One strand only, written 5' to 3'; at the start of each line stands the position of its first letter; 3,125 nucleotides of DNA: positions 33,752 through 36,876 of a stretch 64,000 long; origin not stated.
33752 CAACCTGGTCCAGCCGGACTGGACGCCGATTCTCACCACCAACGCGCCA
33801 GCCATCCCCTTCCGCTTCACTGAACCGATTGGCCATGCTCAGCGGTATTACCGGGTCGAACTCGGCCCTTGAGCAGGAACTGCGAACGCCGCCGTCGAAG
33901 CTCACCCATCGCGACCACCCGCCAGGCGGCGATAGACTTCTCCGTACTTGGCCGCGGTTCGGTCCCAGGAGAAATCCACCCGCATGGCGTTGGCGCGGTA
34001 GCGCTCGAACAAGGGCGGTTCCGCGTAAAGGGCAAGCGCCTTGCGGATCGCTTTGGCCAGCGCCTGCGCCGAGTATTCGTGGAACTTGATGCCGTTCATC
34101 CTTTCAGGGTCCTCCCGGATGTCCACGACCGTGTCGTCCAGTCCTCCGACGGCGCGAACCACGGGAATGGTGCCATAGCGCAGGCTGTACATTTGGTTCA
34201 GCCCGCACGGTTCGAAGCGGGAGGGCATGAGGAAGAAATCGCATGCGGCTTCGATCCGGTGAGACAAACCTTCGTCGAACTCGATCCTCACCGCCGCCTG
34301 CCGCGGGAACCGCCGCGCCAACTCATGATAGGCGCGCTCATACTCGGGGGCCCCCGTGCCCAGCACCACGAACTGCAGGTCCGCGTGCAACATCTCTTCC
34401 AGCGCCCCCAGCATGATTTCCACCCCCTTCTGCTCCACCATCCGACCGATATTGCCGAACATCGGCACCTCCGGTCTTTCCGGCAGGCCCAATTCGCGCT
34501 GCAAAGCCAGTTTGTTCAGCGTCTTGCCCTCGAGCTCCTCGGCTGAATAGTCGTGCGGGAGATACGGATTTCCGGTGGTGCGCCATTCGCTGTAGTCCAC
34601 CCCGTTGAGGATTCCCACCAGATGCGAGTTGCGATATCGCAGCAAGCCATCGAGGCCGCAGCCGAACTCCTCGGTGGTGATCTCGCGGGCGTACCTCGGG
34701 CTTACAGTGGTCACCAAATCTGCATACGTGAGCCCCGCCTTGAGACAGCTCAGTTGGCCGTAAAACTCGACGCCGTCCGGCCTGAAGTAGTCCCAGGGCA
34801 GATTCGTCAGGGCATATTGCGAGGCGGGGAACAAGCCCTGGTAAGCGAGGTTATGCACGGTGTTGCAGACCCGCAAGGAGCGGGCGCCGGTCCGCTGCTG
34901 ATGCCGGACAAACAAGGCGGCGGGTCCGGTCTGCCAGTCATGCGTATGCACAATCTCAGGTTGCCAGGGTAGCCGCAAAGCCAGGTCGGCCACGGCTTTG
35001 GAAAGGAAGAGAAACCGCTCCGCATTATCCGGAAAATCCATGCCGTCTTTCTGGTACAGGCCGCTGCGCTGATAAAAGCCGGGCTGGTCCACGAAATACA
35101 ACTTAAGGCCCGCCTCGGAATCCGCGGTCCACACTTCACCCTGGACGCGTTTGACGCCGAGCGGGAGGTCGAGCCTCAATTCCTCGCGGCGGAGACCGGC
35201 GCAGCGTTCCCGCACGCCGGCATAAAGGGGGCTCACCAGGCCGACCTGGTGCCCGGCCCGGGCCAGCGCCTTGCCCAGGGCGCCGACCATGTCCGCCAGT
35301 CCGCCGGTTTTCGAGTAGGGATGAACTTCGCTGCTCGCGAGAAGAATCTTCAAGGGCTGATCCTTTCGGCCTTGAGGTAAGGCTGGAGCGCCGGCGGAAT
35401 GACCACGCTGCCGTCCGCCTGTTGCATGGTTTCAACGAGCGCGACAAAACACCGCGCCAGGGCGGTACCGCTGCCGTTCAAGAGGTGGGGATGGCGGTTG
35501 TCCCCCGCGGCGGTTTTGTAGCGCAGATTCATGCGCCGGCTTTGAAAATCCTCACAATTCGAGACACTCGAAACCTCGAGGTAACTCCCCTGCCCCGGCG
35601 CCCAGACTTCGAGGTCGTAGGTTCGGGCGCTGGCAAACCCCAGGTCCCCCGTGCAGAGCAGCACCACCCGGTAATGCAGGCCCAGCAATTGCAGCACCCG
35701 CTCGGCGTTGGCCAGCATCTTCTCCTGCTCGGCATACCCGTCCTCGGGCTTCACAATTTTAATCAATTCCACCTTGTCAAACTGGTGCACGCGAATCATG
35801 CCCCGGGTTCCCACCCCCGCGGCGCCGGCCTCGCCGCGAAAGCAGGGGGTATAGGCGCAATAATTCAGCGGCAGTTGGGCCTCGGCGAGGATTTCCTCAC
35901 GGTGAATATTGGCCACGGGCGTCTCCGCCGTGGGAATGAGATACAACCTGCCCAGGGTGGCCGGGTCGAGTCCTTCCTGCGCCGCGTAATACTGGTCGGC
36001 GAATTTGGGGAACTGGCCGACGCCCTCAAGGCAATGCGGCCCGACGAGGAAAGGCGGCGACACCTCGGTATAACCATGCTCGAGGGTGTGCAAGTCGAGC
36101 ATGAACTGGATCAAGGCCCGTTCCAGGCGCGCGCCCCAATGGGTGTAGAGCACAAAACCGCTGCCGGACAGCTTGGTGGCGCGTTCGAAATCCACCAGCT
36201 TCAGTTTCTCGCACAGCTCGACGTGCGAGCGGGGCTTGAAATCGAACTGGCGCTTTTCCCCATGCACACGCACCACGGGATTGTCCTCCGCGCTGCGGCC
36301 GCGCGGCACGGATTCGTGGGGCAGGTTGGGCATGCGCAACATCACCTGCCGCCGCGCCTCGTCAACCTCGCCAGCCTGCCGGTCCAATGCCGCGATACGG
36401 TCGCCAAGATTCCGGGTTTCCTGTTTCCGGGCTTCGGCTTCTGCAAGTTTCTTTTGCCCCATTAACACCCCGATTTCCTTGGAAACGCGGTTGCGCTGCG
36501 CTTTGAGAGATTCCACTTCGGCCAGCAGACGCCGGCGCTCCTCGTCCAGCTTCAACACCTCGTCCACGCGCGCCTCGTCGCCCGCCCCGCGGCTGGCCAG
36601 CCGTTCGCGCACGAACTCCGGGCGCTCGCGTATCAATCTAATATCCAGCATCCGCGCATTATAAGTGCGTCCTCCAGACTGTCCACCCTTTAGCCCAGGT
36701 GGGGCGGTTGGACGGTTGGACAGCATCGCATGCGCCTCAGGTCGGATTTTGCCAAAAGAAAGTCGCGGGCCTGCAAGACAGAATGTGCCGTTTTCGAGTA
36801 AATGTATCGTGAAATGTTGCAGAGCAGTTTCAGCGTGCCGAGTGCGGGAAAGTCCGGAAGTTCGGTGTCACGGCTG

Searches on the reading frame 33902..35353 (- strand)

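Call 68: search_protein_families(library=pfam, proteins=[window:33902-35353:-], max_evalue=0.000001)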
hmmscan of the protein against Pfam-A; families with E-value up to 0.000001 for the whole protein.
window:33902-35353:- (483 aa): 6 families
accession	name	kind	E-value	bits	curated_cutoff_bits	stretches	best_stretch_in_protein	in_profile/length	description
PF08323.17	Glyco_transf_5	-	1.1e-76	258.2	22.7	1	2-239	1-238/239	Starch synthase catalytic domain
PF00534.26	Glycos_transf_1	-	4.1e-14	52.9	26.4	1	294-443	13-159/172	Glycosyl transferases group 1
PF13692.12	Glyco_trans_1_4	-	2.1e-11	44.7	27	1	298-440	3-140/142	Glycosyl transferases group 1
PF13439.12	Glyco_transf_4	-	2.9e-08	34.3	28.5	0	113-226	56-149/170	Glycosyltransferase Family 4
PF13579.12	Glyco_trans_4_4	-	2.6e-07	31.6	29.7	1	17-226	1-143/158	Glycosyl transferase 4-like domain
PF20706.3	GT4-conflict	-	6.4e-07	29.1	26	0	298-468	199-383/385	Family 4 Glycosyltransferase in conflict systems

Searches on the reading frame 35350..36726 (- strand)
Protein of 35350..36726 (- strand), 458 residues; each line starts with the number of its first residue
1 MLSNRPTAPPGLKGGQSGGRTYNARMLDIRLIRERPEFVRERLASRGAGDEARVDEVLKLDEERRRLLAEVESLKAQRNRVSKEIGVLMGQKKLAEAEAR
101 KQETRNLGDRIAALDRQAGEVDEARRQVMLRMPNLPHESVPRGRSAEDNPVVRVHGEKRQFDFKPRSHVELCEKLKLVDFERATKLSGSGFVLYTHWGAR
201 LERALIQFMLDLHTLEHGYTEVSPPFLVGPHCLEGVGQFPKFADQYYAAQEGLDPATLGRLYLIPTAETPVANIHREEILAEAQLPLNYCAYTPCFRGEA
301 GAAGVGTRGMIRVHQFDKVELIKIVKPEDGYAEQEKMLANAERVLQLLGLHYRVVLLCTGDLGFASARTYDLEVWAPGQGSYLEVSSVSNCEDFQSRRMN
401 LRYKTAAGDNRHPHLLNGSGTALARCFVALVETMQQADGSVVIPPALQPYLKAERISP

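Call 68: search_protein_families(library=pfam, proteins=[window:35350-36726:-], max_evalue=0.000001)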
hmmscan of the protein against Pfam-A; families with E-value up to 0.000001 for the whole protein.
window:35350-36726:- (458 aa): 2 families
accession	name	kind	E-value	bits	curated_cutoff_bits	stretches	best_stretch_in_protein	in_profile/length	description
PF00587.30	tRNA-synt_2b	-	4.3e-41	141.4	29.3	1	260-432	10-177/179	tRNA synthetase class II core domain (G, H, P, S and T)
PF02403.27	Seryl_tRNA_N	-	3.7e-30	104.8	28.2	1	26-136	1-108/108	Seryl-tRNA synthetase N-terminal domain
